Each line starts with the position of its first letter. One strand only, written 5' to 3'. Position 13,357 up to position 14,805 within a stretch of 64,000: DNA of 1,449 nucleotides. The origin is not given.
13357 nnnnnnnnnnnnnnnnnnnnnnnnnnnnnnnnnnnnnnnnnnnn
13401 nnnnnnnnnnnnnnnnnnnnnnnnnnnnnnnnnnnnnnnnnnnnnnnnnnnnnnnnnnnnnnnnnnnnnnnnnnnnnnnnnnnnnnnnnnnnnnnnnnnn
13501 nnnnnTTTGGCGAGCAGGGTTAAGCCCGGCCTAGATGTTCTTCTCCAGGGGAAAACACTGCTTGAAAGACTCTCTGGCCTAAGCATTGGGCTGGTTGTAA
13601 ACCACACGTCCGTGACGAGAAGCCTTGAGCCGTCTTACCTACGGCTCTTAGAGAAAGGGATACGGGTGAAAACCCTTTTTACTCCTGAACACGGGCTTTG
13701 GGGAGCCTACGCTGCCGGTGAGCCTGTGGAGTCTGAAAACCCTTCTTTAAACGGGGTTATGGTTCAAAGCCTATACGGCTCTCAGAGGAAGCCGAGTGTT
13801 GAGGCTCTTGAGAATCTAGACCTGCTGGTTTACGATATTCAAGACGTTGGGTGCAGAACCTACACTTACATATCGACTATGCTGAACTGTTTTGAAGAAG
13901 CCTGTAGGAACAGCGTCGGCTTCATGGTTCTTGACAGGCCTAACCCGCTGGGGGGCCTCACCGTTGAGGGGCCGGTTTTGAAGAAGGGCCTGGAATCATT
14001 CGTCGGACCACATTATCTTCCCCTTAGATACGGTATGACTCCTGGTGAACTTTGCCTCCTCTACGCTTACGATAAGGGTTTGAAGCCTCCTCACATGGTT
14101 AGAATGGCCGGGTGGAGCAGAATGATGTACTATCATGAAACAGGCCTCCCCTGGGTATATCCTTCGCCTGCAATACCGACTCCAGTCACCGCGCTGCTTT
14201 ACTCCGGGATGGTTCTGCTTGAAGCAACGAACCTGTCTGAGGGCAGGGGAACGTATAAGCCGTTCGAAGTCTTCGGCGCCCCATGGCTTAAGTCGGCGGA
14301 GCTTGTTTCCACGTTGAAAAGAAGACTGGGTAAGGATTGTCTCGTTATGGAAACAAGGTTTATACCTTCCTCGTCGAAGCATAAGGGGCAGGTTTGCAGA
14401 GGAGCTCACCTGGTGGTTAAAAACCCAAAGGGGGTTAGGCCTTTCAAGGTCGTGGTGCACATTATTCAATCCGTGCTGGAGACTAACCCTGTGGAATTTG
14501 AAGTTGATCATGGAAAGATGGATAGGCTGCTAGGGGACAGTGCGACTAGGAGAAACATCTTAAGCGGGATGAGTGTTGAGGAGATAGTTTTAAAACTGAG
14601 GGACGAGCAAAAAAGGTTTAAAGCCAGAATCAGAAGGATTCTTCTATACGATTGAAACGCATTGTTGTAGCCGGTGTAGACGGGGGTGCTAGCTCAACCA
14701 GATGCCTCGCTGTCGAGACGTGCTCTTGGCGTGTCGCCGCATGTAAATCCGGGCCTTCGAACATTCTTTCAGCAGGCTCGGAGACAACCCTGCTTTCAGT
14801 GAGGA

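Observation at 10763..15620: An archaeal operon resembling bacterial MurNAc/GlcNAc (peptidoglycan amino-sugar) salvage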

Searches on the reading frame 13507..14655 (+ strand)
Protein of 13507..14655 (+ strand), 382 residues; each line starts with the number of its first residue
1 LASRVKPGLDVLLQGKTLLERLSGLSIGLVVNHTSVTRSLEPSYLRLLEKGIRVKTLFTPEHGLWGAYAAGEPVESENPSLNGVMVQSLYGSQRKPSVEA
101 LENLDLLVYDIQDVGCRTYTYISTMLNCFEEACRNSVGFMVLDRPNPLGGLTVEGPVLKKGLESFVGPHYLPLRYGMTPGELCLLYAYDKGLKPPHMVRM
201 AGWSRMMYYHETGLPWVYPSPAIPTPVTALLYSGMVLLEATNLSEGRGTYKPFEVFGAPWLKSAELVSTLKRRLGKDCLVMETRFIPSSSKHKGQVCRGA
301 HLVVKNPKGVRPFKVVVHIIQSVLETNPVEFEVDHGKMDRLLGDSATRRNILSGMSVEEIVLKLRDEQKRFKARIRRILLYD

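Call 3: search_protein_families(library=pfam, proteins=[window:13507-14655:+], max_evalue=0.01)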
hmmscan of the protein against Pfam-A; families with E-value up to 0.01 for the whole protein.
window:13507-14655:+ (382 aa): 2 families
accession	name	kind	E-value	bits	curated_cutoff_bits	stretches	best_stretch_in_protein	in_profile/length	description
PF07075.17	NamZ_N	-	3.8e-69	232.6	26.9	1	27-225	1-201/203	Exo-beta-N-acetylmuramidase NamZ, N-terminal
PF20732.2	NamZ_C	-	1.6e-40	139.8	25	1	230-381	1-152/152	Exo-beta-N-acetylmuramidase NamZ, C-terminal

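Call 4: search_protein_families(library=ncbifam, proteins=[window:13507-14655:+], max_evalue=0.01)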
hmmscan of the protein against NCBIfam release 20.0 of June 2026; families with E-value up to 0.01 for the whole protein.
window:13507-14655:+ (382 aa): 0 families

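Call 8: find_related_loci(query=window:13507-14655:+, collection=genome_contigs, flank=10000)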
Query window:13507-14655:+ (382 aa) in genome_contigs; peptide patterns used: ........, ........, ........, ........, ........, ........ (x = any residue, [..] = any of these).
366 stretches matched a pattern; 303 encode a relative of the query (tblastn E <= 1e-3); the best 80 are kept; 80 distinct loci.
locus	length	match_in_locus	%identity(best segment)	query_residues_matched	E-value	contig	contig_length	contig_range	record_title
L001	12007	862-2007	93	1-382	0e+0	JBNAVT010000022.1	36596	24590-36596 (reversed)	MAG: Thermoproteota archaeon isolate Kamch4342-D-MF-045 bin3.fa-22, whole genome shotgun sequence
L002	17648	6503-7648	88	1-382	0e+0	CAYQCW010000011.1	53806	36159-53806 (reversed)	MAG TPA_asm: uncultured Nitrososphaerota archaeon isolate binchicken_co40_87 genome assembly, contig: NODE_514_length_53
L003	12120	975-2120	80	1-382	0e+0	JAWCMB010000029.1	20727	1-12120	MAG: Thermoproteota archaeon isolate JZ-2_201705_bins_26 JZ-2_201705_bins_26_scaffold_29, whole genome shotgun sequence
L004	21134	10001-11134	79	5-382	0e+0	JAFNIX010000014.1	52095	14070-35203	MAG: Candidatus Brockarchaeota archaeon isolate DRTY-6.bins.80 NODE_14_length_52095_cov_6.78389, whole genome shotgun se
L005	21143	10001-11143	81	1-381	0e+0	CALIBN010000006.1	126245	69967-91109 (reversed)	MAG: uncultured archaeon isolate S1_Bin_MAXBIN__053_sub_1 genome assembly, contig: c_000000123497, whole genome shotgun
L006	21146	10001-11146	77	1-382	0e+0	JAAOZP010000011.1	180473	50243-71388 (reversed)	MAG: Thaumarchaeota archaeon isolate SJ3.Bin56 k141_126838, whole genome shotgun sequence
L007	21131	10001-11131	44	5-381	2e-93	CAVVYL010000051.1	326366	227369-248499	MAG: uncultured Acidimicrobiia bacterium isolate MFD00962.bin.1.329 genome assembly, contig: contig_73986, whole genome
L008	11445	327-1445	39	3-381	3e-87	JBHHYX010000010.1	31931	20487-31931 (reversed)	MAG: Acidobacteriota bacterium isolate Maj_2_bin.26 NODE_550_length_31931_cov_9.237012, whole genome shotgun sequence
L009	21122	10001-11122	40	4-381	2e-84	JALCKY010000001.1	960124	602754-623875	MAG: Lachnospiraceae bacterium isolate UW_DM_LCO1_1 Ga0455823_0007, whole genome shotgun sequence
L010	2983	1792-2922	39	1-381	5e-84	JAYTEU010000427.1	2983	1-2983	MAG: Chthonomonadaceae bacterium isolate GFS_2106 GFS_2106_426, whole genome shotgun sequence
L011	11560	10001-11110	42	8-381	1e-81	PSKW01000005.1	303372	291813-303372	MAG: Gemmataceae bacterium isolate ERB_16_1 NODE_5_length_303372_cov_8.772047, whole genome shotgun sequence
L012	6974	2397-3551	39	3-381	2e-80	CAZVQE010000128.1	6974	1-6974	MAG TPA_asm: uncultured Anaerolineae bacterium isolate SRP189682_co1_280 genome assembly, contig: NODE_29072_length_6974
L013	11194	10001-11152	38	5-381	2e-79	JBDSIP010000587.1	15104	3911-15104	MAG: Thermoflexales bacterium isolate cluster1_bin.301 k127_9264170, whole genome shotgun sequence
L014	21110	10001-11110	40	8-381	1e-78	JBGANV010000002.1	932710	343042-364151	MAG: Planctomycetota bacterium isolate MAG_MBR_H10.41 MBRH10-41_opera_contig_17, whole genome shotgun sequence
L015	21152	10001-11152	38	5-381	3e-78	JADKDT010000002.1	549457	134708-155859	MAG: Candidatus Brachythrix odensensis isolate OdNW_BATAC.48 tig00001712-10-5484830, whole genome shotgun sequence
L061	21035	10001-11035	39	43-382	2e-61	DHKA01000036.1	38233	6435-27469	MAG TPA_asm: Clostridiales bacterium UBA4706 UBA4706_contig_5558, whole genome shotgun sequence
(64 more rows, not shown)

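Call 9: find_homologous_proteins(query=window:13507-14655:+, max_evalue=1e-10)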
Query window:13507-14655:+ (382 aa): 7975 proteins with E <= 1e-10 among 8000 candidates; the best 120 are listed.
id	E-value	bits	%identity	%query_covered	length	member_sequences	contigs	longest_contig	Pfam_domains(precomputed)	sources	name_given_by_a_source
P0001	1.2e-237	806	93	100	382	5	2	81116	PF07075.18,PF20732.3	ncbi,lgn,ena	ncbi:MAG: exo-beta-N-acetylmuramidase NamZ family protein [Thermoproteota archaeon]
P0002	4.6e-227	771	89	100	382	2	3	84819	PF07075.18,PF20732.3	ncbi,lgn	-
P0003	1.1e-212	724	83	99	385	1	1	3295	PF07075.18,PF20732.3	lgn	-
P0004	3.6e-210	716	81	100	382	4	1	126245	PF07075.18,PF20732.3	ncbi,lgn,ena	-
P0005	8.2e-208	708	81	99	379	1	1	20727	PF07075.18,PF20732.3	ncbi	ncbi:MAG: DUF1343 domain-containing protein [Thermoproteota archaeon]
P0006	4.0e-205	699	79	100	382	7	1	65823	PF07075.18,PF20732.3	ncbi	ncbi:MAG: DUF1343 domain-containing protein [Thermoproteota archaeon]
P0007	5.2e-200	682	78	100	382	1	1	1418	PF07075.18,PF20732.3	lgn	-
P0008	6.9e-200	682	77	100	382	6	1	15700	PF07075.18,PF20732.3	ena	-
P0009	9.4e-200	681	77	100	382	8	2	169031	PF07075.18,PF20732.3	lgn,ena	-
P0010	5.3e-193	659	75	99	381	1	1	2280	PF07075.18,PF20732.3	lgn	-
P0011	3.8e-168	577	66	99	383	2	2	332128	PF07075.18,PF20732.3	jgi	jgi:uncharacterized protein YbbC (DUF1343 family)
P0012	9.1e-168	576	77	83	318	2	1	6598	PF07075.18,PF20732.3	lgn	-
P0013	1.4e-167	576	68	99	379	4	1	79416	PF07075.18,PF20732.3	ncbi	ncbi:MAG: exo-beta-N-acetylmuramidase NamZ family protein [Thermoproteota archaeon]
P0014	7.6e-146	504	85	68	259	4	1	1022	PF07075.18,PF20732.3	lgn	-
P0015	4.6e-115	403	77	59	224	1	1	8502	PF07075.18,PF20732.3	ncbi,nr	ncbi:MAG: DUF1343 domain-containing protein, partial [Crenarchaeota archaeon]|nr:DUF1343 domain-cont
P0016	5.1e-102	360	47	99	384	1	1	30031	PF07075.18,PF20732.3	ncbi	ncbi:MAG: exo-beta-N-acetylmuramidase NamZ family protein [Thermoproteota archaeon]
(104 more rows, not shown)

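Call 18: search_protein_families(library=pfam, proteins=[L061:804-1736:+, L061:1758-3191:+, L061:3229-4380:+, L061:4313-5263:+, L061:5327-6301:+, L061:6298-6996:+, L061:6997-7893:+, L061:7896-8633:+, L061:8660-9832:+, L061:11051-12616:+], max_evalue=0.0001)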
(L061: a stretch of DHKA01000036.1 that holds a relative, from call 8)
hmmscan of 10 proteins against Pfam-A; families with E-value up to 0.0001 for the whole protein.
L061:804-1736:+ (310 aa): 2 families
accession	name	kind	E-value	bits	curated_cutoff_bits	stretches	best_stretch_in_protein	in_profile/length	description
PF07702.18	UTRA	-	4.4e-39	133.9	23.8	1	146-284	2-141/141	UTRA domain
PF00392.27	GntR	-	2.6e-19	69.1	27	1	61-124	1-64/64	Bacterial regulatory proteins, gntR family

L061:1758-3191:+ (477 aa): 2 families
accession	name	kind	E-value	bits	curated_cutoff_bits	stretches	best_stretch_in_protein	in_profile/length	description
PF01547.30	SBP_bac_1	-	9.7e-21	75.5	26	1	70-368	10-300/307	Bacterial extracellular solute-binding protein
PF13416.11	SBP_bac_8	-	1e-20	75.2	27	1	73-380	2-255/279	Bacterial extracellular solute-binding protein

L061:3229-4380:+ (383 aa): 1 family
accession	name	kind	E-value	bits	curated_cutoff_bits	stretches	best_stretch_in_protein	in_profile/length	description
PF00528.27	BPD_transp_1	-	1.8e-10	41.3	26.4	1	178-371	38-169/184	Binding-protein-dependent transport system inner membrane component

L061:4313-5263:+ (316 aa): 1 family
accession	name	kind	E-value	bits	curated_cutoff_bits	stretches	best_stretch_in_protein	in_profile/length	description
PF00528.27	BPD_transp_1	-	2.9e-18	66.7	26.4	1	126-306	2-179/184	Binding-protein-dependent transport system inner membrane component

L061:5327-6301:+ (324 aa): 3 families
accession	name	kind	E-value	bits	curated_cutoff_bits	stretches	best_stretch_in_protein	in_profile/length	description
PF00583.31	Acetyltransf_1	-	3.2e-12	47.2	20.7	1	225-309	30-116/116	Acetyltransferase (GNAT) family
PF13508.13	Acetyltransf_7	-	1.2e-09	38.8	27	1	235-310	10-83/84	Acetyltransferase (GNAT) domain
PF13673.13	Acetyltransf_10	-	6e-06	26.7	23.6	1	216-310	22-108/128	Acetyltransferase (GNAT) domain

L061:6298-6996:+ (232 aa): 1 family
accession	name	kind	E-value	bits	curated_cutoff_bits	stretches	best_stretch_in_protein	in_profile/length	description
PF02585.22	PIG-L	-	4.5e-23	82.6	28.2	1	6-127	1-128/129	GlcNAc-PI de-N-acetylase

L061:6997-7893:+ (298 aa): 5 families
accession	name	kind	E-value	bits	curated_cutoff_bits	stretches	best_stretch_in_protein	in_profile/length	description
PF22645.1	GKRP_SIS_N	-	2.5e-22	79.2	27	1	48-155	1-112/113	Glucokinase regulatory protein N-terminal SIS domain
PF01380.27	SIS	-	1e-08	35.5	25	1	128-209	49-128/131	SIS domain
PF20741.3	GKRP-like_C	-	7.1e-07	30.1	27.7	1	223-265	2-44/100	C-terminal lid domain of glucokinase regulatory protein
PF22198.1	GKRP_SIS_2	-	1.1e-06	29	27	1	48-109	6-67/191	Glucokinase regulatory protein, second SIS domain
PF13580.11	SIS_2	-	7.8e-06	26.4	27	1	45-166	17-137/138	SIS domain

L061:7896-8633:+ (245 aa): 3 families
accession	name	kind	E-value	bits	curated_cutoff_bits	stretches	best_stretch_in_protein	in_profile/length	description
PF00756.26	Esterase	-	1.4e-21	77.9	22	1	10-242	1-250/251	Putative esterase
PF02230.22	Abhydrolase_2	-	5.7e-07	30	23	1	104-168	102-167/217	Phospholipase/Carboxylesterase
PF00326.27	Peptidase_S9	-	9.1e-06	25.7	22.6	1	106-159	63-115/213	Prolyl oligopeptidase family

L061:8660-9832:+ (390 aa): 0 families

L061:11051-12616:+ (521 aa): 1 family
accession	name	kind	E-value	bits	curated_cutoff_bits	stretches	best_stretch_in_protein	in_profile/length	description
PF00933.27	Glyco_hydro_3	-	3.1e-71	240.8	27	1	3-337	2-314/316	Glycosyl hydrolase family 3 N terminal domain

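Call 26: search_solved_structures(query=window:13507-14655:+, max_evalue=0.01, show_alignments=2)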
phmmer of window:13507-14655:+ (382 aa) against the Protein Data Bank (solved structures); distinct sequences matched with E-value up to 0.01: 2.
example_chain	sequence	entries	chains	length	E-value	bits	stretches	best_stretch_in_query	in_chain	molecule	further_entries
4k05_A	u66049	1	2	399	2.1e-62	214.5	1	4-340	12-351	Conserved hypothetical exported protein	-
4jja_A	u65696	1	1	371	3.1e-39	138.2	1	21-261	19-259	hypothetical protein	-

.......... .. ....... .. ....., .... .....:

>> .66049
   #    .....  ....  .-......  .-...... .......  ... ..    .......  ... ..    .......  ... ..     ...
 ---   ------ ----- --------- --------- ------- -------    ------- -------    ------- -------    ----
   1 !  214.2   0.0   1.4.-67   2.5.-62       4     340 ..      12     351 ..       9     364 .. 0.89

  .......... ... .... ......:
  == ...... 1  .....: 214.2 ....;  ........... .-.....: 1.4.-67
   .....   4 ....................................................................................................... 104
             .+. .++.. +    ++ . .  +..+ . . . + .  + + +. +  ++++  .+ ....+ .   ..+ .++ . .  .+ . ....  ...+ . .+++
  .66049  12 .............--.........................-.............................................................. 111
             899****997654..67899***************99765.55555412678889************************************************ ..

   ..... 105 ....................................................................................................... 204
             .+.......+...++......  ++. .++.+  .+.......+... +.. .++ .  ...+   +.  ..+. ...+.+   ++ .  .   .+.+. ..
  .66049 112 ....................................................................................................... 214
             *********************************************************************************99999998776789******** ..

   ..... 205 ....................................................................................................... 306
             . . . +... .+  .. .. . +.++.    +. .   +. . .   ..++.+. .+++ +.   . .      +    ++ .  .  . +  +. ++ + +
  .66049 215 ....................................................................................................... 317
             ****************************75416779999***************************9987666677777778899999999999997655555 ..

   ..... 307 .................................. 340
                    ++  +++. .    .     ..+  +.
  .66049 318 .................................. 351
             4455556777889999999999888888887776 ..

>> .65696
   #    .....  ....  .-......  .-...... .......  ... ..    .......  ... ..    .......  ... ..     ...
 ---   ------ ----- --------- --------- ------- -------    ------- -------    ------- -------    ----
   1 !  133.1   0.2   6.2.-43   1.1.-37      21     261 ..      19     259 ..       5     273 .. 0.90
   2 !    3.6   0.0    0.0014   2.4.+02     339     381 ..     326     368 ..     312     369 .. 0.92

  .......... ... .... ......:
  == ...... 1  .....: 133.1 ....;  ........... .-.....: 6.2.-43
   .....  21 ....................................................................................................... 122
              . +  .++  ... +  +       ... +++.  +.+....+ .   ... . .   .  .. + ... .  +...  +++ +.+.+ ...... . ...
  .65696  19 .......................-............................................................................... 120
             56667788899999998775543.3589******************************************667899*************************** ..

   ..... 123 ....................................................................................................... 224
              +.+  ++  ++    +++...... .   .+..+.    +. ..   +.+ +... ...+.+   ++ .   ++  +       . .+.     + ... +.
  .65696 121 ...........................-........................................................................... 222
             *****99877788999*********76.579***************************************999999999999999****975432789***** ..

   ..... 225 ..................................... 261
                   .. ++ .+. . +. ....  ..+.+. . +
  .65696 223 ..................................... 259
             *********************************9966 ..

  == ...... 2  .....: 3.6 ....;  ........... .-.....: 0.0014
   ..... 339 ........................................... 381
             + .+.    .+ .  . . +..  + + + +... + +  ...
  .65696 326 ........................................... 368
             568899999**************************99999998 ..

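Call 30: find_encoding_contigs(protein=window:13507-14655:+, flank=3000, max_places=3)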
Protein window:13507-14655:+ (382 aa): no gene with exactly this product is on record in the collection.

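Call 31: find_encoding_contigs(protein=P0016, flank=10000, max_places=3)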
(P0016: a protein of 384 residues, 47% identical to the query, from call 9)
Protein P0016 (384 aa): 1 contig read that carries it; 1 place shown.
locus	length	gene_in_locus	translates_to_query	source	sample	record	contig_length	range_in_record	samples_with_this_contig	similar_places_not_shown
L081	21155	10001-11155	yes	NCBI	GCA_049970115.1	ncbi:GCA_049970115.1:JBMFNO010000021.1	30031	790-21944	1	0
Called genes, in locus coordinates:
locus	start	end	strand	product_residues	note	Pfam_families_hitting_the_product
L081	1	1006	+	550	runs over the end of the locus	PF09843:DUF2070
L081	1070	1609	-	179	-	PF00881:Nitroreductase, PF14512:TM1586_NiRdase, PF00881:Nitroreductase, PF14512:TM1586_NiRdase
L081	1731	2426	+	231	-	PF00406:ADK, PF13238:AAA_18 (weak), PF13207:AAA_17, PF05191:ADK_lid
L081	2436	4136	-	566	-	PF02837:Glyco_hydro_2_N, PF00703:Glyco_hydro_2, PF02836:Glyco_hydro_2_C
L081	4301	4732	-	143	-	PF00892:EamA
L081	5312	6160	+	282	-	PF00432:Prenyltrans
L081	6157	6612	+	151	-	-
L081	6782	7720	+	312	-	PF00294:PfkB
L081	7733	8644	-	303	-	PF03547:Mem_trans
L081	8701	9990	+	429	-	PF02788:RuBisCO_large_N, PF00016:RuBisCO_large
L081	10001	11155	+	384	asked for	PF07075:NamZ_N, PF20732:NamZ_C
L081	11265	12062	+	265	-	PF25231:DUF7847, PF06790:UPF0259 (weak)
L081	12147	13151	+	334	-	-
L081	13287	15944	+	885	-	PF01074:Glyco_hydro_38N, PF09261:Alpha-mann_mid, PF07748:Glyco_hydro_38C, PF17677:Glyco_hydro38C2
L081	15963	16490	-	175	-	-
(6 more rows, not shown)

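Call 32: find_encoding_contigs(protein=P0013, flank=10000, max_places=3)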
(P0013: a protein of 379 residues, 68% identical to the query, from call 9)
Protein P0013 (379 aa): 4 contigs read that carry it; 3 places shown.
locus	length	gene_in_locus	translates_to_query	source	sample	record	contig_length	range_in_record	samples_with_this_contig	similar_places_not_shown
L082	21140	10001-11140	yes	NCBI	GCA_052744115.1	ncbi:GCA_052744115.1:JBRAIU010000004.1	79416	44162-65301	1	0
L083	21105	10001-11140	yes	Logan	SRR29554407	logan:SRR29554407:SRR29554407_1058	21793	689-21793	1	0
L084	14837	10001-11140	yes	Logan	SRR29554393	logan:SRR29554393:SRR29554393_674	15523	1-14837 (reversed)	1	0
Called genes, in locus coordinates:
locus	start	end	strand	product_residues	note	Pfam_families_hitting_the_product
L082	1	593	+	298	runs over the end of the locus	PF01408:GFO_IDH_MocA, PF02894:GFO_IDH_MocA_C (weak), PF22725:GFO_IDH_MocA_C3 (weak)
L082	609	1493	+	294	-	PF01408:GFO_IDH_MocA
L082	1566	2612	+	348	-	PF01116:F_bP_aldolase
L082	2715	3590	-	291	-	PF01988:VIT1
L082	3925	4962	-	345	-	PF01408:GFO_IDH_MocA, PF02894:GFO_IDH_MocA_C, PF22725:GFO_IDH_MocA_C3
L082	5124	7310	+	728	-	PF14871:GHL6, PF08532:Glyco_hydro_42M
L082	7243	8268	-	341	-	PF13580:SIS_2, PF22198:GKRP_SIS_2, PF22645:GKRP_SIS_N, PF01380:SIS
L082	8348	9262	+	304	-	PF13527:Acetyltransf_9 (faint), PF00583:Acetyltransf_1, PF13673:Acetyltransf_10 (weak), PF13508:Acetyltransf_7, PF00583:Acetyltransf_1, PF13508:Acetyltransf_7 (weak)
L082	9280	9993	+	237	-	PF02585:PIG-L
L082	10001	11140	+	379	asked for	PF07075:NamZ_N, PF20732:NamZ_C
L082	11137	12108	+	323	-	PF01869:BcrAD_BadFG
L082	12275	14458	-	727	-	PF19773:DUF6259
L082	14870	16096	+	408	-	-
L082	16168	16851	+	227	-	PF01208:URO-D (weak)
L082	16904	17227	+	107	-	PF01208:URO-D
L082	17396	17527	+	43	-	-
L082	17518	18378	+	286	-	PF04015:DUF362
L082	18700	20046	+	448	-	-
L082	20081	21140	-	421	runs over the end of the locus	PF04734:Ceramidase_alk (weak)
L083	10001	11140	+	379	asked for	PF07075:NamZ_N, PF20732:NamZ_C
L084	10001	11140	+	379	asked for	PF07075:NamZ_N, PF20732:NamZ_C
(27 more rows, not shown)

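Call 35: search_solved_structures(query=L082:5124-7307:+, max_evalue=1, show_alignments=1)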
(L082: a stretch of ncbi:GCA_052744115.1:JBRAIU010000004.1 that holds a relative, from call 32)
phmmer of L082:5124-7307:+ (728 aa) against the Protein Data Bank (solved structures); distinct sequences matched with E-value up to 1: 9.
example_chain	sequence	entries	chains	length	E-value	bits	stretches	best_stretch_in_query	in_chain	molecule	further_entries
6tvk_AAA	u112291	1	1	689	9.8e-09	36.9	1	67-193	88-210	Alpha-L-fucosidase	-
5dfa_A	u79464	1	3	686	0.0025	19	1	440-515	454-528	Beta-galactosidase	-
4oif_A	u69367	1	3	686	0.0025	19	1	440-515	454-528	Beta-galactosidase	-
4ucf_A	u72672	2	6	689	0.015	16.5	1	451-601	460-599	BETA-GALACTOSIDASE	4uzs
8ibt_A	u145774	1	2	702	0.027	15.6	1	450-507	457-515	Beta-galactosidase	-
8ibr_A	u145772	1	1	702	0.028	15.6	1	450-507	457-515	Beta-galactosidase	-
8ibs_A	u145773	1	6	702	0.028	15.5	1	450-507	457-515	Beta-galactosidase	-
5vym_A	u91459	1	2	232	0.13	13.3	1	456-507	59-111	Beta-galactosidase BgaB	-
6t5o_AAA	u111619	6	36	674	0.58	11.2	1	459-500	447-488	Glyco_hydro_42M domain-containing protein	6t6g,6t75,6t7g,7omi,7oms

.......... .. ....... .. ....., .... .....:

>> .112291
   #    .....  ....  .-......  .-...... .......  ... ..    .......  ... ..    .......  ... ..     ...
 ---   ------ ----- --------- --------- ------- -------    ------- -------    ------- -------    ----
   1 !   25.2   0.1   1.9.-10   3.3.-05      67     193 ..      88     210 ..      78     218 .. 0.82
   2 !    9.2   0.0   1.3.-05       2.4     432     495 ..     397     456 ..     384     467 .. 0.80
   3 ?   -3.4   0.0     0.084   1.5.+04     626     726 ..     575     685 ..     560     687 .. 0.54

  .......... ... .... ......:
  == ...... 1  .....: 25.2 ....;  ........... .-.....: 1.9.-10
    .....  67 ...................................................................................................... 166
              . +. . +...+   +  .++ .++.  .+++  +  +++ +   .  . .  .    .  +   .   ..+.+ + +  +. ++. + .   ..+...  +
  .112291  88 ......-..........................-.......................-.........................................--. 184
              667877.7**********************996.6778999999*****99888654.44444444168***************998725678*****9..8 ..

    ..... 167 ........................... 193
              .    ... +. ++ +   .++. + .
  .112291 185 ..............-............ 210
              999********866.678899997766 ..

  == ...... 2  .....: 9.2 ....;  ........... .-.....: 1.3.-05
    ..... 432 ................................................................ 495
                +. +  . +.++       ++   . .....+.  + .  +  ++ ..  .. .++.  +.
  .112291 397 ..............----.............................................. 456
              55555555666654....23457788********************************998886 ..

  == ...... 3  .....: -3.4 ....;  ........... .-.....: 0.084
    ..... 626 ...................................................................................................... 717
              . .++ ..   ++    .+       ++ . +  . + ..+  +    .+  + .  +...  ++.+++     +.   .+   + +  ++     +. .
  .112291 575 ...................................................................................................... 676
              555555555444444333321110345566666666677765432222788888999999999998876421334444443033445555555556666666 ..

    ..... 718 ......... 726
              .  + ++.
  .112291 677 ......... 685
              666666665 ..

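Call 45: search_protein_families(library=ncbifam, proteins=[L061:8660-9832:+, L061:12618-13514:+, L082:5124-7307:+], max_evalue=0.00001)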
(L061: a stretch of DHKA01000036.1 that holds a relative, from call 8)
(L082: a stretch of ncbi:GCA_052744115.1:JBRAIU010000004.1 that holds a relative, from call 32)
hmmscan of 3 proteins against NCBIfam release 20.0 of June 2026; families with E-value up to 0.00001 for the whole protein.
L061:8660-9832:+ (390 aa): 0 families

L061:12618-13514:+ (298 aa): 1 family
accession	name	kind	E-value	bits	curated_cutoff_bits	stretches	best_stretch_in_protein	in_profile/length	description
NF046058.1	NagK_SO3507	equivalog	6.8e-24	84.9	370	1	4-287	9-288/295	N-acetylglucosamine kinase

L082:5124-7307:+ (728 aa): 0 families
